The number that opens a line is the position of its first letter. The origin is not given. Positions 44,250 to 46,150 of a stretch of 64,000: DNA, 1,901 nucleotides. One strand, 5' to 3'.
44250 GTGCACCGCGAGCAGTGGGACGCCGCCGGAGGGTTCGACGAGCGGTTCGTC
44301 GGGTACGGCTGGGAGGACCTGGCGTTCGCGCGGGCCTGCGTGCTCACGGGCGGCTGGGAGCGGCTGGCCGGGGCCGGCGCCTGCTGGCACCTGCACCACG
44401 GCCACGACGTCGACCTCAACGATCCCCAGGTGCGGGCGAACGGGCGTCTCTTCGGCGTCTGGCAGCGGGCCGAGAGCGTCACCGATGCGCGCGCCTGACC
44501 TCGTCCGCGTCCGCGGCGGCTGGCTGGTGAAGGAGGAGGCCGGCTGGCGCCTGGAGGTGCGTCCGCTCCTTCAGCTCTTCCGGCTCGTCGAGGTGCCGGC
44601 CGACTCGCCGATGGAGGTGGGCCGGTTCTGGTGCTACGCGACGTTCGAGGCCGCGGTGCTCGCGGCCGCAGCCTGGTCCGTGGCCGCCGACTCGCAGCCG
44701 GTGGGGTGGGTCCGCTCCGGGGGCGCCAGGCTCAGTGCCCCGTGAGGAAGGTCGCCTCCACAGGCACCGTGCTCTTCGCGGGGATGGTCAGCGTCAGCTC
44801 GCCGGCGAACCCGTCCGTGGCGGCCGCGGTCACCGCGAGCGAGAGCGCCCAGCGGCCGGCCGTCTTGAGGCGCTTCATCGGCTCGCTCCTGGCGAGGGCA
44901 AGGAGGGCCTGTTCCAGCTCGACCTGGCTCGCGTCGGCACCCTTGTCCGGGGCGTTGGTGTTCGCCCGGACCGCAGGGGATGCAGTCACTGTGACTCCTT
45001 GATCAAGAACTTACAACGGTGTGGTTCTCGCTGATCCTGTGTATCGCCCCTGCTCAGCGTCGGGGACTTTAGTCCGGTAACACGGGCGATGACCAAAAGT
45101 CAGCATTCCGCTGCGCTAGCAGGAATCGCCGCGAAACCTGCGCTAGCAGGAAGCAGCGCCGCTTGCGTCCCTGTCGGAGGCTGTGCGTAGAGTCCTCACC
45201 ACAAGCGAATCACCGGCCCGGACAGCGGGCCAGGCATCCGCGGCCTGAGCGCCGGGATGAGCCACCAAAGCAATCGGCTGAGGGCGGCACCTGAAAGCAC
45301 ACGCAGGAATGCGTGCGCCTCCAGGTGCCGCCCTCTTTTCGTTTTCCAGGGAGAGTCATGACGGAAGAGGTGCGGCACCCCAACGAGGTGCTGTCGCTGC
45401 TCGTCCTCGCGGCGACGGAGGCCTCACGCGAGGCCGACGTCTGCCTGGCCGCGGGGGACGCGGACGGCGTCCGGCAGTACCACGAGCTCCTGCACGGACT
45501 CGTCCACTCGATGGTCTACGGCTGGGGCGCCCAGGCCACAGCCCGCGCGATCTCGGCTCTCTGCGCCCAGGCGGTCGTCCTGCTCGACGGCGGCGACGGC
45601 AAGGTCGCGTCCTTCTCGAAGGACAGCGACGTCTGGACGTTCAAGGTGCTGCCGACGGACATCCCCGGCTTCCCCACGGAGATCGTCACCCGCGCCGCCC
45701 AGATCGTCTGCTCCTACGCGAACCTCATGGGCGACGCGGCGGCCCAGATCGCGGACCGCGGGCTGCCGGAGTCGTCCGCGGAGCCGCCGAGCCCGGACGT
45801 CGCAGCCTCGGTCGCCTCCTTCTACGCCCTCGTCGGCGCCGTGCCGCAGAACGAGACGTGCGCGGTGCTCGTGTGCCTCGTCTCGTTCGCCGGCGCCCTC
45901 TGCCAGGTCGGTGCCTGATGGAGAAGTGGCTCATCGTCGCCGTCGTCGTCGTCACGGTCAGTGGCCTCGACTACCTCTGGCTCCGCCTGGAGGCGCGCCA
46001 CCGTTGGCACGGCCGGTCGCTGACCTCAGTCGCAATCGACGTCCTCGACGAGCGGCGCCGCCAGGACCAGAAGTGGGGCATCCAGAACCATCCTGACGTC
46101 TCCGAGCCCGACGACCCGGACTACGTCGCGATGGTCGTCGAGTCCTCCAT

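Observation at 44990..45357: A 360-bp non-coding control hub between the late and early regions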

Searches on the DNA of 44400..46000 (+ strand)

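Call 3: search_rna_families(source=window, start=44500, end=45900, threshold=evalue, max_evalue=10, show_alignments=3)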
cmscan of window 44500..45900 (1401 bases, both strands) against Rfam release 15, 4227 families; matches with E-value up to 10: 3.
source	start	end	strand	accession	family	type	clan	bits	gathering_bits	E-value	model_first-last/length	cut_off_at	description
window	45283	45332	-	RF00863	mir-BART17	Gene; miRNA;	-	22.2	70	0.22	1-81/81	no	mir-BART17 microRNA precursor family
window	45282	45333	+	RF04274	mir-9223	Gene; miRNA;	-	21.4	53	0.19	1-76/76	no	mir-9223 microRNA precursor family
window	45243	45283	+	RF01149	sR10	Gene; snRNA; snoRNA; CD-box;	-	14.4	45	0.94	21-54/54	no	Small nucleolar RNA sR10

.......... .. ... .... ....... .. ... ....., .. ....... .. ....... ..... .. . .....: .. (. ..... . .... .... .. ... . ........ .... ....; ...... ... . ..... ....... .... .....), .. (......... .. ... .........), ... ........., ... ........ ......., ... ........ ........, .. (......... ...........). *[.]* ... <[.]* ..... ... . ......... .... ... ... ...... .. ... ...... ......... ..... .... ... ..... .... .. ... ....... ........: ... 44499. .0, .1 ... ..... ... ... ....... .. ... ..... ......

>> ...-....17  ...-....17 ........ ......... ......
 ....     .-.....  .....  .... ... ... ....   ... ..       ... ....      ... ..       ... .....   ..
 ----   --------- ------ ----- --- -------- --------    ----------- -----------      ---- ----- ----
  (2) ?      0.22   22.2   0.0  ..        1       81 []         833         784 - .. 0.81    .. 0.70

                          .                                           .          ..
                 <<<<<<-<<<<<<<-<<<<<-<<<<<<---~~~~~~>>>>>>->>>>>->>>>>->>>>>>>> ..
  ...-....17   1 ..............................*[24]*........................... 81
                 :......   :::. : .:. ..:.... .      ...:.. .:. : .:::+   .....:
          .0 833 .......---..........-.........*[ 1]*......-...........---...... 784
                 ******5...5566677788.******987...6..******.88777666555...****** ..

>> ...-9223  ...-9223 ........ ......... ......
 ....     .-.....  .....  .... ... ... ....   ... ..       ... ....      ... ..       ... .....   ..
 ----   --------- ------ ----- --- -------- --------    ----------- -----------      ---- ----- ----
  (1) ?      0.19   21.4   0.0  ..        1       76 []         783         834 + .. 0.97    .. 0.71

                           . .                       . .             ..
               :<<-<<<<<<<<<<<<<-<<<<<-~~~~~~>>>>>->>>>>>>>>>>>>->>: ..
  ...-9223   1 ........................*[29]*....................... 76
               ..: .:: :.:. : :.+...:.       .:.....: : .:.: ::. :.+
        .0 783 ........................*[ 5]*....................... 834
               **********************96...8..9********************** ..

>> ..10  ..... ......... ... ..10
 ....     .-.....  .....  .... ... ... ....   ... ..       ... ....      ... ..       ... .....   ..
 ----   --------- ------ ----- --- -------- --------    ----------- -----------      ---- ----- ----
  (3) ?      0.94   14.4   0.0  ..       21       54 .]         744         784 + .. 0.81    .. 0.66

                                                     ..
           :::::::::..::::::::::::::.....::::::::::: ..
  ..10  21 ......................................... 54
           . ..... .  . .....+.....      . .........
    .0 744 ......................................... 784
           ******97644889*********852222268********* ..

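Call 7: search_dna_similar(query=window:44400-46000:+, collection=phages, mode=distant, max_rows=40)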
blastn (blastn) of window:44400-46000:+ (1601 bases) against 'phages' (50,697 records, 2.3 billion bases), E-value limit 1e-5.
No match.

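Call 49: build_rna_model(alignment_id=A3)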
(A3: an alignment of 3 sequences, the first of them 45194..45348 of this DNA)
Model R1 built from alignment A3 (3 sequences, 155 columns); structure: RNAalifold consensus.
model positions 151; base pairs 52; branch points 3; effective number of sequences 0.8; information 0.59 bits per position. Calibrated on 0.2 Mb of random sequence (short: E-values are rough).
structure used (alignment columns):
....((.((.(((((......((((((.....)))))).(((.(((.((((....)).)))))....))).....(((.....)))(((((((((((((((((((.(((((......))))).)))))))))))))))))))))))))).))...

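Call 50: search_with_rna_model(model_id=R1, sources=[window, L010, L011, L012, L013, L014, L015, L016, L017, L018, L019, L020, L021, L022, L023, L024, L025, L026, L027, L028, L029, L030, L031, L032, L033, L034, L035, L036, L037, L038, L039, L040, L041, L042, L043, L044, L045, L046, L047, L048, L049, L050, L051, L052, L053, L054, L055, L002, L003, L006, L007, L008, L009], max_evalue=1, make_alignment=true)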
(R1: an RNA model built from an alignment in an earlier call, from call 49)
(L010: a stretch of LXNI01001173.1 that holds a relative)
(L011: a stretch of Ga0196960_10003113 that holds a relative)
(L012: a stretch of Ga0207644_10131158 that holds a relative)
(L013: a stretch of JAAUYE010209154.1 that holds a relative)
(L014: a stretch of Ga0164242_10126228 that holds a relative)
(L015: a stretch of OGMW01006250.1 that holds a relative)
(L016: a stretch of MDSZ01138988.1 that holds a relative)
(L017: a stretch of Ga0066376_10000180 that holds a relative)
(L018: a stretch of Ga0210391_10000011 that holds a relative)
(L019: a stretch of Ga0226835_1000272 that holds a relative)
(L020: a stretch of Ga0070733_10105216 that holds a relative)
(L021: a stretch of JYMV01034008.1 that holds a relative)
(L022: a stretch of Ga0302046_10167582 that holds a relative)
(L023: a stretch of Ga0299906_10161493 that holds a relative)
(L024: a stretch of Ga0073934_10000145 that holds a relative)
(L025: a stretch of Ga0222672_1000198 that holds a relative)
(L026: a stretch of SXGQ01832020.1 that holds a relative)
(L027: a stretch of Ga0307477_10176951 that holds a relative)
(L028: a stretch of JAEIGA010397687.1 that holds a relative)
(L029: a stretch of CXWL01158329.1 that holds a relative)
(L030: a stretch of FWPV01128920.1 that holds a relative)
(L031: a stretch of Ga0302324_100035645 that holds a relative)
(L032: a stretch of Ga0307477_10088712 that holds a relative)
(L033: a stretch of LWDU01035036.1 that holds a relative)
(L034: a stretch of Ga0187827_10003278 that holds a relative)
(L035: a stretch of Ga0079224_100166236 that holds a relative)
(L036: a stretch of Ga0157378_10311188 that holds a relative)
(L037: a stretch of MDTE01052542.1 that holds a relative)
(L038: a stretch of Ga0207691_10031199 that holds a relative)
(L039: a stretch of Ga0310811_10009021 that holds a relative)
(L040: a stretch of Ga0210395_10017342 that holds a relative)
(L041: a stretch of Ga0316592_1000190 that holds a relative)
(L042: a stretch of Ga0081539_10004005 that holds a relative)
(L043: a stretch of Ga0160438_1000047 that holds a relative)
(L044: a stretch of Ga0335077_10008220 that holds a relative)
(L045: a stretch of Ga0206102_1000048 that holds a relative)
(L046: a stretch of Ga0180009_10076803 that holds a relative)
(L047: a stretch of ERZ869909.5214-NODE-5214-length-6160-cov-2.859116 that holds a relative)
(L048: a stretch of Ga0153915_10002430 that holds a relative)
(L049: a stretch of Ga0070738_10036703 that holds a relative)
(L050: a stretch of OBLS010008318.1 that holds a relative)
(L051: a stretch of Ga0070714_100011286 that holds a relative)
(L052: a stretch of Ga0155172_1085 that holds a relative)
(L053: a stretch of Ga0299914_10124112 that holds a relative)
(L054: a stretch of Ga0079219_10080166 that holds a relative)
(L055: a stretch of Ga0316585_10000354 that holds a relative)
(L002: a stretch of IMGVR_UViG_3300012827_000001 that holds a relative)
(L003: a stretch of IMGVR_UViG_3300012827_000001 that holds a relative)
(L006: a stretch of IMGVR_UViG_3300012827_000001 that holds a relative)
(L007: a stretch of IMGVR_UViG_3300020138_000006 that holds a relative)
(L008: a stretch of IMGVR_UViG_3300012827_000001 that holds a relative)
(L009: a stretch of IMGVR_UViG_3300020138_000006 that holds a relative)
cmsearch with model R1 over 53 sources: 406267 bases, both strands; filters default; matches with E-value up to 1: 16.
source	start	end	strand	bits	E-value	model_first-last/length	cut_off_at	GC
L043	11980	12129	+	168.1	4.1e-42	1-151/151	no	0.65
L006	2764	2913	+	168.1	4.1e-42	1-151/151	no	0.65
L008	2546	2695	+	168.1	4.1e-42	1-151/151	no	0.65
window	45194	45346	+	147.8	1e-36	1-151/151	no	0.66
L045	6265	6409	-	144.2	9e-36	1-151/151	no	0.67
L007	2208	2352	+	144.2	9e-36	1-151/151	no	0.67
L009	7617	7761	+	144.2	9e-36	1-151/151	no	0.67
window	45269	45433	-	42.8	9.3e-09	1-151/151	no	0.65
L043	12065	12117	-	35.6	7.4e-07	87-139/151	no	0.66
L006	2849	2901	-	35.6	7.4e-07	87-139/151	no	0.66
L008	2631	2683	-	35.6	7.4e-07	87-139/151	no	0.66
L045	6277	6324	+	23.6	0.0011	87-139/151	no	0.67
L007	2293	2340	-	23.6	0.0011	87-139/151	no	0.67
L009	7702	7749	-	23.6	0.0011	87-139/151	no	0.67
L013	1606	1752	+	16.6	0.085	1-151/151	no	0.65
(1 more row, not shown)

Alignment A4: 16 matches aligned to the model, 223 columns, each read 5' to 3' on its own strand. Consensus structure (alignment columns), stored with it:
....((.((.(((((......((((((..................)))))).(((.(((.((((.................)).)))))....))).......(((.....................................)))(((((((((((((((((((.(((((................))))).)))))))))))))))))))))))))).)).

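Call 52: search_with_rna_model(model_id=R1, sources=[L056, L057, L058, L059, L060], max_evalue=1, show_alignments=5)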
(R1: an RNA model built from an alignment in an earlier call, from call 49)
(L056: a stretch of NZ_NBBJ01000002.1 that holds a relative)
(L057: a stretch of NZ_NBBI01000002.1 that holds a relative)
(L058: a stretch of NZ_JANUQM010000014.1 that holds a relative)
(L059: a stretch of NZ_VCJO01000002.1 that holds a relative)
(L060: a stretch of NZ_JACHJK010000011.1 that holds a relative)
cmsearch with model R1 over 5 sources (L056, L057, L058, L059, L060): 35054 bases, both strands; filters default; matches with E-value up to 1: 10.
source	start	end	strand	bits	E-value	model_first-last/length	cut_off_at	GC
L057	3963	4017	+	31.5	7.8e-07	86-140/151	no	0.78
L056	2173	2271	+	31.1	1e-06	1-151/151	no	0.74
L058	3001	3124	-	30.9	1.2e-06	1-151/151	no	0.72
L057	3963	4017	-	30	2e-06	86-140/151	no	0.78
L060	889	1016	+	28.1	6.6e-06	1-151/151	no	0.74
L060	968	1007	-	26.4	1.9e-05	87-139/151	no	0.77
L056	2210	2264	-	26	2.3e-05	86-140/151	no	0.76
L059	1131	1279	+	19.8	0.001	1-151/151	no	0.68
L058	3013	3053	+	19.8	0.001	87-139/151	no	0.78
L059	1218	1268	-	13.7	0.044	86-140/151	no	0.69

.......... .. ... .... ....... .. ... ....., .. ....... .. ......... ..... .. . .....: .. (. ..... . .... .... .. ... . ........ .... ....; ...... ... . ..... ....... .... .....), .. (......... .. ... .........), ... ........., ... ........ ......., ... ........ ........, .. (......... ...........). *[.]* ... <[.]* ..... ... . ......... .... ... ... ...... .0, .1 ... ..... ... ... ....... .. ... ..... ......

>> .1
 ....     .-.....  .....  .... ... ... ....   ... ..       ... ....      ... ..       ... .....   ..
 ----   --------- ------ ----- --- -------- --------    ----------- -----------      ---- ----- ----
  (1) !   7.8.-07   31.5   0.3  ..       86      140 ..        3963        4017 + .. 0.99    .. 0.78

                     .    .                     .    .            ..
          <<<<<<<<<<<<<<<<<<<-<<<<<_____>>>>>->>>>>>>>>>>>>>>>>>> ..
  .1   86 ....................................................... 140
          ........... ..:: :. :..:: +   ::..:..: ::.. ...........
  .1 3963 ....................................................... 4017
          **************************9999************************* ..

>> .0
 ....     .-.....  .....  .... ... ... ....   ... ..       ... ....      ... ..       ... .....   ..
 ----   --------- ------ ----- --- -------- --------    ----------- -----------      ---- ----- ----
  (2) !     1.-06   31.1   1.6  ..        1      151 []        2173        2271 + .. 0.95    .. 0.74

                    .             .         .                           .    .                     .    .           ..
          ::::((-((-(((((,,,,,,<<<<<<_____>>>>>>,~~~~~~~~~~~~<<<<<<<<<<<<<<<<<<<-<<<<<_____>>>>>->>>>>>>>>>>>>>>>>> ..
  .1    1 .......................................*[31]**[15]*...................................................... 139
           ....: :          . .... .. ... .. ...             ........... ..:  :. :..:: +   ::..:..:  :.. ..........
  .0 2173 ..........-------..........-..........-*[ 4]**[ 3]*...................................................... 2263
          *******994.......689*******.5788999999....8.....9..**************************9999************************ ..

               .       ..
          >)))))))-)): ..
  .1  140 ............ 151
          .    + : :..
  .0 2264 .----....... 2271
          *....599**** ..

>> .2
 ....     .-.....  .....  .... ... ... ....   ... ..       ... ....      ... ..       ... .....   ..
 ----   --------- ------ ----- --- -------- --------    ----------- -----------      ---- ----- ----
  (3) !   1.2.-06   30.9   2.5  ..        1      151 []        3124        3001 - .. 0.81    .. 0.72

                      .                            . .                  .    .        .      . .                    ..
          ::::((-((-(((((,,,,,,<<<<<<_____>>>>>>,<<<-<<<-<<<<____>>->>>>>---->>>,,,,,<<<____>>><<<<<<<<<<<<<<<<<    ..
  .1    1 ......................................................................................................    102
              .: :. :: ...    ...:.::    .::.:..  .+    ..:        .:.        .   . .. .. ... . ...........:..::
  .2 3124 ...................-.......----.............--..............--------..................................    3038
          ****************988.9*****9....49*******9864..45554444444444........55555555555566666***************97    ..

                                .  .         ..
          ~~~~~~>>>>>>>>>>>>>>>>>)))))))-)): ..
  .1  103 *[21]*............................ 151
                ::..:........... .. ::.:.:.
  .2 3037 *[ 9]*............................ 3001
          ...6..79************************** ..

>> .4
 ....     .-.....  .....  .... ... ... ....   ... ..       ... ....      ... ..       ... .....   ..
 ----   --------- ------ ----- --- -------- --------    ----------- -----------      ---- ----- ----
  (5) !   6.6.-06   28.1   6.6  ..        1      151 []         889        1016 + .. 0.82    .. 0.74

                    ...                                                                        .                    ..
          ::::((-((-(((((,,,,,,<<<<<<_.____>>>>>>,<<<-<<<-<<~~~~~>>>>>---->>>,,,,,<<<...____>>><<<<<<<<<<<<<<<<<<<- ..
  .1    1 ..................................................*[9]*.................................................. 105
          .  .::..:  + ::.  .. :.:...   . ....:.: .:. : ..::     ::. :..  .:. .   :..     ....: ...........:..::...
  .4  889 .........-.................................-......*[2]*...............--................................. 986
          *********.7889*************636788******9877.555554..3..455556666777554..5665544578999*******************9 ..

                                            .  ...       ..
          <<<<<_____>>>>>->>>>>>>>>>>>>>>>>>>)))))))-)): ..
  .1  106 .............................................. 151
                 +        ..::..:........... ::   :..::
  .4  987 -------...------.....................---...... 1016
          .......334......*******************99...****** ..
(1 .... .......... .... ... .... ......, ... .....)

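Call 59: search_with_rna_model(model_id=R1, sources=[L061, L062, L063, L064, L065, L066, L067, L068, L069], max_evalue=10)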
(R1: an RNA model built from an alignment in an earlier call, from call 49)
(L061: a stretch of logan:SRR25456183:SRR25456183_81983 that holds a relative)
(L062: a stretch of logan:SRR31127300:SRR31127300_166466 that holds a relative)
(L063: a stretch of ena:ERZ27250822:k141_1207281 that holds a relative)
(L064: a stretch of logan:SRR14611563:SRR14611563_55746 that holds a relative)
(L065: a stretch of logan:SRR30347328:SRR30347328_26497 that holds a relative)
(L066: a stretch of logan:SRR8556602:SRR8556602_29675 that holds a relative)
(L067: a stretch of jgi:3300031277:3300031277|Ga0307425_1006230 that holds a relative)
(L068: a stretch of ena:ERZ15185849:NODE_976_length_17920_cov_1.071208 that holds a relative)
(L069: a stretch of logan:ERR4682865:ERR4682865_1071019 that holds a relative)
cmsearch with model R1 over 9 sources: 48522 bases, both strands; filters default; matches with E-value up to 10: 6.
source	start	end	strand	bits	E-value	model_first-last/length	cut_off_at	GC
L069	229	361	+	13.6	0.064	1-151/151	no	0.68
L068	5944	6076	+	13.6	0.065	1-151/151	no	0.68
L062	2540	2567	-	8.9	1.2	1-151/151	no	0.71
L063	59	86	-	8.9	1.2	1-151/151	no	0.71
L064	158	185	-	8.9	1.2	1-151/151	no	0.71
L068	9293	9319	+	6.2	6.1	100-126/151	no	0.85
